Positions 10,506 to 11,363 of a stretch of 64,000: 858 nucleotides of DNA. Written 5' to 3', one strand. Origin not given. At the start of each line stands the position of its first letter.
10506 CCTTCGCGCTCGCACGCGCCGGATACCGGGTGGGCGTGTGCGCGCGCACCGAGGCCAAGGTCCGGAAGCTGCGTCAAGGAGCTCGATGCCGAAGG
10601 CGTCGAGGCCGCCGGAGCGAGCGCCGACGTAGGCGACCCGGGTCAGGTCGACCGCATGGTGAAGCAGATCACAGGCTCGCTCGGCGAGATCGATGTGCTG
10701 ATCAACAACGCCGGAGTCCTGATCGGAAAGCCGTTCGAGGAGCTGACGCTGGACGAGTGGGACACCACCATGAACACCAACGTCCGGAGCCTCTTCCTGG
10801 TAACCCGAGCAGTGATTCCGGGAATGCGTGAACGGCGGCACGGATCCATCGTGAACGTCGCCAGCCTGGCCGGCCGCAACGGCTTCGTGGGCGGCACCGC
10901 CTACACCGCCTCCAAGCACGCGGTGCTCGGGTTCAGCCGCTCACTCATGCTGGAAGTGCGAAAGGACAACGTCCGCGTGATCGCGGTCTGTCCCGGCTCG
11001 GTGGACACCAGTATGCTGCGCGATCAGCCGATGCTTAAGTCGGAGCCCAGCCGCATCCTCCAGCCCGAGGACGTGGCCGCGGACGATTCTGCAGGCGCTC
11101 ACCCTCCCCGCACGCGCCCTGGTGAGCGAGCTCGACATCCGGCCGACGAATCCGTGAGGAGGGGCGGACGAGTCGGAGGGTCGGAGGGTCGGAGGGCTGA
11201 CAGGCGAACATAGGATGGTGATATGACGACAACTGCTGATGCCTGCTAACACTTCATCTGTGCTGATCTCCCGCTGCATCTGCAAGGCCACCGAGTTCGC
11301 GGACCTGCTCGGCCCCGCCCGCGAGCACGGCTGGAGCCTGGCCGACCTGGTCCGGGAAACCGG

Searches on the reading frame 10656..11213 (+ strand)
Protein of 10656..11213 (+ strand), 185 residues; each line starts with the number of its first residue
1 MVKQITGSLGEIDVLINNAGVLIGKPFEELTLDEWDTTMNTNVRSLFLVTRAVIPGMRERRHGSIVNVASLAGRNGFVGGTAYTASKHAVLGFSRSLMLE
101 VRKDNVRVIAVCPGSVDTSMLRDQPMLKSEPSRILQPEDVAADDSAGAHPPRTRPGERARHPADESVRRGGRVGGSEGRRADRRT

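Call 7: search_protein_families(library=pfam, proteins=[window:10656-11213:+], max_evalue=0.01)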
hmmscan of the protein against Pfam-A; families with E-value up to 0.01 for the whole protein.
window:10656-11213:+ (185 aa): 3 families
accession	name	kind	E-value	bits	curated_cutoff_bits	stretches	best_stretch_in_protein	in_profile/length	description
PF00106.31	adh_short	-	1.7e-43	148.8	26.6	1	1-123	67-189/195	short chain dehydrogenase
PF13561.12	adh_short_C2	-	4.2e-32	112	27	1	1-125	61-185/236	Enoyl-(Acyl carrier protein) reductase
PF08659.16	KR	-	0.00033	21.1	22.6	1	2-93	72-159/180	KR domain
